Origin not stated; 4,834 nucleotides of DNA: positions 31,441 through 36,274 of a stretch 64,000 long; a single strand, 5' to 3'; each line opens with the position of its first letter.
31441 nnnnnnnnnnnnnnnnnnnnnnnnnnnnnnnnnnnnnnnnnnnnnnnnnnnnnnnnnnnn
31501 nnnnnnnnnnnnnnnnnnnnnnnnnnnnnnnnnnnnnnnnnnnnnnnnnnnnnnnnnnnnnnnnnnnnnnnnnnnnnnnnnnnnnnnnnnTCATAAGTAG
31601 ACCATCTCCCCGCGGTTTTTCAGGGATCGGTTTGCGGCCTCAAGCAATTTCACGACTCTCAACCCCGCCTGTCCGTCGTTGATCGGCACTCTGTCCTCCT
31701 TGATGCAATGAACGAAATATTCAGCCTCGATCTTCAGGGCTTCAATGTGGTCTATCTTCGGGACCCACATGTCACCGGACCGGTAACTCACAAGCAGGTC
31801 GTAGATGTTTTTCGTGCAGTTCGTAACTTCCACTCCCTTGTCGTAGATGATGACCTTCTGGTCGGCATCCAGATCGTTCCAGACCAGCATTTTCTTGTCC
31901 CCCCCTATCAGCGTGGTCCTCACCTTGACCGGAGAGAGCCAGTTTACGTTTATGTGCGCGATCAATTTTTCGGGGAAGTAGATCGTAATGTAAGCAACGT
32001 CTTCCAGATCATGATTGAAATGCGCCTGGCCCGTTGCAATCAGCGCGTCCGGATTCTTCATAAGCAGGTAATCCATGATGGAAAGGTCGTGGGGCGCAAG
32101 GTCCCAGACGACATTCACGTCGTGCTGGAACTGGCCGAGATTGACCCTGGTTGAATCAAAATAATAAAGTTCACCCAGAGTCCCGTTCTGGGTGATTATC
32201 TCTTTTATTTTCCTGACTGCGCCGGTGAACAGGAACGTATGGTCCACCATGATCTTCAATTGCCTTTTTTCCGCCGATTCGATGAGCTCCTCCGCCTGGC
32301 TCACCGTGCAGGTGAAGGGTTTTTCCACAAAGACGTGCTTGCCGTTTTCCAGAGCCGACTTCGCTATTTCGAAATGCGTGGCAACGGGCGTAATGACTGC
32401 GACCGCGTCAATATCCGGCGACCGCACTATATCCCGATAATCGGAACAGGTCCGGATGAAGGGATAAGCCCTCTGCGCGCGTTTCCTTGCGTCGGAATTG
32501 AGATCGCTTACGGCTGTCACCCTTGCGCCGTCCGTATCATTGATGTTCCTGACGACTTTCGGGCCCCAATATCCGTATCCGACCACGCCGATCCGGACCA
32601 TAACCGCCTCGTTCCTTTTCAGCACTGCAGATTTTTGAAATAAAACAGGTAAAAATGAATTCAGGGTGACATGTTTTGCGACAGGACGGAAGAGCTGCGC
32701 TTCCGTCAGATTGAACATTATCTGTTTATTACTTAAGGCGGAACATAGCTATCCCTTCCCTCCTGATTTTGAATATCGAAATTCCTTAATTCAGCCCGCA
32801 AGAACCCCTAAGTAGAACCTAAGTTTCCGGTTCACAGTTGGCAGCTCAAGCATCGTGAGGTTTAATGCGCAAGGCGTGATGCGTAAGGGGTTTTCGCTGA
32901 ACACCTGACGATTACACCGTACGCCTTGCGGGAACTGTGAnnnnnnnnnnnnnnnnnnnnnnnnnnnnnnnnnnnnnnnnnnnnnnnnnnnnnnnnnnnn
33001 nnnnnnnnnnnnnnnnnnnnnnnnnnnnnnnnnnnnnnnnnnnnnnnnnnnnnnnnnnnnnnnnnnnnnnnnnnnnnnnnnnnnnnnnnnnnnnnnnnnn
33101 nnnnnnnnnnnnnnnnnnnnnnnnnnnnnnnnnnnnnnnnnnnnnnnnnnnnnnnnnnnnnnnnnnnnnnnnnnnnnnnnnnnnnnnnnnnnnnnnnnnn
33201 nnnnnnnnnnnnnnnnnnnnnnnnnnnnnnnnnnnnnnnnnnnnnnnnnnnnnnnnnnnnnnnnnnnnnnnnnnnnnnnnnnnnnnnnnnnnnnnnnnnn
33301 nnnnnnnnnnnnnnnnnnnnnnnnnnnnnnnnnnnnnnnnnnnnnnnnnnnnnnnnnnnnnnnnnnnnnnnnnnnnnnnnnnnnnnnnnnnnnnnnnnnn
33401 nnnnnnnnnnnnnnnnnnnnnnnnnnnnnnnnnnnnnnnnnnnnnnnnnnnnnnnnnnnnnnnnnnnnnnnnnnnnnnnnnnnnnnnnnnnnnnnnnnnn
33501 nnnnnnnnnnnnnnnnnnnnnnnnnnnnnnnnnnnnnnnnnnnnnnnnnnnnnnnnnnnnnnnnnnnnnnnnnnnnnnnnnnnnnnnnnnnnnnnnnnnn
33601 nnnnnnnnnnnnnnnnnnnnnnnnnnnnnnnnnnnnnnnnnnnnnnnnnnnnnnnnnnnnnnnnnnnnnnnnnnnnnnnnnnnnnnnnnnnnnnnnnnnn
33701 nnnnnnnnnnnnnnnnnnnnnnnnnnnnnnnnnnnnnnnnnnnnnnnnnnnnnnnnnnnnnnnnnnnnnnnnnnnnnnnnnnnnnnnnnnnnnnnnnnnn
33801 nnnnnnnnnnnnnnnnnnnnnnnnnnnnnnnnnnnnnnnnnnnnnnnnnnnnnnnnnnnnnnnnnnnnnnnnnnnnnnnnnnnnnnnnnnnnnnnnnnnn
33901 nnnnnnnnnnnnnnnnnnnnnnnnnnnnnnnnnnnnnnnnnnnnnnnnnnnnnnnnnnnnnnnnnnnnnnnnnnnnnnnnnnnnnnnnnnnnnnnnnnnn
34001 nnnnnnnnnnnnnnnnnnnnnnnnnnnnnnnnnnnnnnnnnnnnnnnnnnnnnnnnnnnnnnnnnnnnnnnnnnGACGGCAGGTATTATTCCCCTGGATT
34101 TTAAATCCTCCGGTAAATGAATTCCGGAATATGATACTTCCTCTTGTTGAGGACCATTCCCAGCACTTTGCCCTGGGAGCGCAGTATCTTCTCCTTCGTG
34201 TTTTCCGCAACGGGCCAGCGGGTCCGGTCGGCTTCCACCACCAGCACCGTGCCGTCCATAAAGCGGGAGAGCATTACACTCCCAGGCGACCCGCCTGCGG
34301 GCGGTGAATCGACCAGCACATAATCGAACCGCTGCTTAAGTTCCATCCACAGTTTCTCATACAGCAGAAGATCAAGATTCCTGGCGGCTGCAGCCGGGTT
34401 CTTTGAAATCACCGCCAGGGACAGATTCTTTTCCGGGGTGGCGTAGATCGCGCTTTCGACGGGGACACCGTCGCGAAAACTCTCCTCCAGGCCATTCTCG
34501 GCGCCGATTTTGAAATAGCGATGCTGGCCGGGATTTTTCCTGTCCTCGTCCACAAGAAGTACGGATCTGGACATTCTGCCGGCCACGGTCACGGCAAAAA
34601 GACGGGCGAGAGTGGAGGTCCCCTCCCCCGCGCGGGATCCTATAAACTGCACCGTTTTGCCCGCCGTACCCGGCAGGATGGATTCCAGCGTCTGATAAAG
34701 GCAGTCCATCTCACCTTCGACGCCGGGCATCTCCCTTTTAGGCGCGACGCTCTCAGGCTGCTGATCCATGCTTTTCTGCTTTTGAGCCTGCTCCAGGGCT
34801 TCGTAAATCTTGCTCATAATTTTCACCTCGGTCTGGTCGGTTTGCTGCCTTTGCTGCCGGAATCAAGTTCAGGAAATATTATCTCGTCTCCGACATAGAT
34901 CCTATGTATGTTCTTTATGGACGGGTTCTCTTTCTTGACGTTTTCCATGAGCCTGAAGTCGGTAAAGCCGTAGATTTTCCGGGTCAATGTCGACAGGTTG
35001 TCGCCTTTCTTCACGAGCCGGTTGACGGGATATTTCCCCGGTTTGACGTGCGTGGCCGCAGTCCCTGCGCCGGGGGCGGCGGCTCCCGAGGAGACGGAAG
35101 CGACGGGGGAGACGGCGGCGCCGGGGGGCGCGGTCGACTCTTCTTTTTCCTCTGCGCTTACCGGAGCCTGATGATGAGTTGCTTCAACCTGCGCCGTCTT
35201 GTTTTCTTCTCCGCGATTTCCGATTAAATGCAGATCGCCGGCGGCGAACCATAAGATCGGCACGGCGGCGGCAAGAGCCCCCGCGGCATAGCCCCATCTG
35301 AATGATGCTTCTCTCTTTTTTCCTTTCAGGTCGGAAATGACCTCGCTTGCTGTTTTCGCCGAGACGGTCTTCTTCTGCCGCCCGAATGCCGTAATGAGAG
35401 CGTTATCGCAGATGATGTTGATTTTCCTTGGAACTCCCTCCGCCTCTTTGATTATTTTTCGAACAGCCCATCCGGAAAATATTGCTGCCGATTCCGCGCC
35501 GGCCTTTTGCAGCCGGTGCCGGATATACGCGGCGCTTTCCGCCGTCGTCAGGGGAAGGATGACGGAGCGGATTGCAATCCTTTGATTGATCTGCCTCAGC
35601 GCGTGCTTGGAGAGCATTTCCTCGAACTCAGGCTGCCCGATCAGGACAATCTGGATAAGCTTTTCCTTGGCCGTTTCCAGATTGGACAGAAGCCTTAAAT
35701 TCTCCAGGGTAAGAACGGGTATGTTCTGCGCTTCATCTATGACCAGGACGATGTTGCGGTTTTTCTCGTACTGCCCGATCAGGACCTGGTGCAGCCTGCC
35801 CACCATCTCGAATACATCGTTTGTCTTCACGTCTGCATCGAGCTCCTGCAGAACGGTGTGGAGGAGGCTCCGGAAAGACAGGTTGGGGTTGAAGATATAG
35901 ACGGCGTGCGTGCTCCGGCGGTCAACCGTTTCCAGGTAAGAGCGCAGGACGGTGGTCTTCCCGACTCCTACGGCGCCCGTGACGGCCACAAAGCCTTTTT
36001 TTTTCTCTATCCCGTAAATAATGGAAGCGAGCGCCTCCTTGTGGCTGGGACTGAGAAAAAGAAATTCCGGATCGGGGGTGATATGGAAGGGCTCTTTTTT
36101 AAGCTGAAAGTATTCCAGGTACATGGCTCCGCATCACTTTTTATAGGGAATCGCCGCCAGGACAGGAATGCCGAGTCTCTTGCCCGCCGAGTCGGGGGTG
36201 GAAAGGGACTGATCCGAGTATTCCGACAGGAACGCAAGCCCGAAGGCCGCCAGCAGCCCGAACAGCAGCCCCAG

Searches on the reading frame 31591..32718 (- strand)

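Call 11: search_protein_families(library=pfam, proteins=[window:31591-32718:-], max_evalue=0.001)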
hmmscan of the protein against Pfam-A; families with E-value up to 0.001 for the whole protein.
window:31591-32718:- (375 aa): 4 families
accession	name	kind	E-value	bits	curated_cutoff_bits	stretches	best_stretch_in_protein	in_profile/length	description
PF01408.29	GFO_IDH_MocA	-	7.8e-29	101.2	24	1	41-160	1-120/120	Oxidoreductase family, NAD-binding Rossmann fold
PF22725.1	GFO_IDH_MocA_C3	-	1.7e-10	41.4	27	1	168-277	1-122/124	GFO/IDH/MocA C-terminal domain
PF02894.22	GFO_IDH_MocA_C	-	3.8e-07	30.6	22.9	1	178-369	6-213/218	Oxidoreductase family, C-terminal alpha/beta domain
PF03447.22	NAD_binding_3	-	0.00027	22.1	24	1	47-158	1-115/116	Homoserine dehydrogenase, NAD binding domain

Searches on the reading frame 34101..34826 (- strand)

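Call 11: search_protein_families(library=pfam, proteins=[window:34101-34826:-], max_evalue=0.001)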
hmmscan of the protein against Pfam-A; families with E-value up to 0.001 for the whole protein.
window:34101-34826:- (241 aa): 3 families
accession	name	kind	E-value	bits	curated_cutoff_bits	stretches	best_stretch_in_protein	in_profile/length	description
PF10609.15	ParA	-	2.1e-05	24.5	27.1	1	63-234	10-180/246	NUBPL iron-transfer P-loop NTPase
PF13614.12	AAA_31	-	6.2e-05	23.5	27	1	57-179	2-130/177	AAA domain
PF06564.18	CBP_BcsQ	-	0.00043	20.3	21.3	1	59-201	4-149/234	Cellulose biosynthesis protein BcsQ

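Call 65: search_protein_families(library=ncbifam, proteins=[window:34101-34826:-], max_evalue=1e-10)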
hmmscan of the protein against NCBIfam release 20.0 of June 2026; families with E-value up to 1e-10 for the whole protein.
window:34101-34826:- (241 aa): 3 families
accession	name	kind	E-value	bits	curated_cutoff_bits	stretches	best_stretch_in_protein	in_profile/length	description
TIGR01007.1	eps_fam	subfamily_domain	7.9e-21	74.5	108.05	1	57-232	18-193/204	polysaccharide biosynthesis tyrosine autokinase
TIGR03018.1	pepcterm_TyrKin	hypoth_equivalog_domain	5.6e-19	68.3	230.65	1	61-227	40-207/207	XrtA-associated tyrosine autokinase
TIGR03029.1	EpsG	equivalog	1.6e-14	53.7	313.8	1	57-227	104-273/274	chain length determinant protein tyrosine kinase EpsG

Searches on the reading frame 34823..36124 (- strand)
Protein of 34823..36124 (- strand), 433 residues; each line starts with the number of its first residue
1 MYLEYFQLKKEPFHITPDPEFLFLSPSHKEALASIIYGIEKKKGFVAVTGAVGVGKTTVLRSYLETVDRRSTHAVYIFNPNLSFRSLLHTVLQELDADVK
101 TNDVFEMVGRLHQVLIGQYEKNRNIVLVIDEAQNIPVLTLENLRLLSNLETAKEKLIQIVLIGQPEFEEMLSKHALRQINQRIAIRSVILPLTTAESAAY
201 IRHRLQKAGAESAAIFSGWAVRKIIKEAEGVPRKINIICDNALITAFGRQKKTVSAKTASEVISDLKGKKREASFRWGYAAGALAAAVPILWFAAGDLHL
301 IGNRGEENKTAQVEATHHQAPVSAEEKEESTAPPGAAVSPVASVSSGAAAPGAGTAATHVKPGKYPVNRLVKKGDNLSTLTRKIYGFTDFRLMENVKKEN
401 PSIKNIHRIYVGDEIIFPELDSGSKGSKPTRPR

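Call 10: search_protein_families(library=pfam, proteins=[window:34823-36124:-], max_evalue=0.001)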
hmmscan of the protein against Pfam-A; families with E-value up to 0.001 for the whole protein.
window:34823-36124:- (433 aa): 10 families
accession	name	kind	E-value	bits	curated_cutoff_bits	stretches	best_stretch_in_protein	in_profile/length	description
PF13401.12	AAA_22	-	2e-29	103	27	1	41-171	3-130/130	AAA domain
PF13191.12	AAA_16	-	3.4e-10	41.1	32.6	1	31-156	11-164/167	AAA ATPase domain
PF20703.3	nSTAND1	-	4.8e-07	30.2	27.1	1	32-231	23-222/379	Novel STAND NTPase 1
PF13245.12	AAA_19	-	9.5e-06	26.3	25.1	1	42-163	10-124/134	AAA domain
PF13604.12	AAA_30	-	1.5e-05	25.2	27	1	40-165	15-125/191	AAA domain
PF01637.24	ATPase_2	-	1.6e-05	25.2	33.2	1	42-146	19-132/225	ATPase domain predominantly from Archaea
PF13173.12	AAA_14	-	2.5e-05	24.7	27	1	45-146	4-85/129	AAA domain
PF25199.1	nSTAND_NTPase5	-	8.1e-05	22.9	34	0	40-161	38-130/145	Novel STAND NTPase 5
PF09848.15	SLFN-g3_helicase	-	0.00018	21.4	24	1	46-135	4-91/354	Schlafen group 3, DNA/RNA helicase domain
PF00437.27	T2SSE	-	0.00023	20.4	24.9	1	30-75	129-174/370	Type II/IV secretion system protein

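Call 65: search_protein_families(library=ncbifam, proteins=[window:34823-36124:-], max_evalue=1e-10)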
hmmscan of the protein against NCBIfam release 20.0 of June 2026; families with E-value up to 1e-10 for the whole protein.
window:34823-36124:- (433 aa): 1 family
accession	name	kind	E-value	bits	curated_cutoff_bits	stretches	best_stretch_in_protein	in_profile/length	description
TIGR03015.1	pepcterm_ATPase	hypoth_equivalog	7.5e-78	261.6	324.5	1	1-267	1-267/269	XrtA/PEP-CTERM system-associated ATPase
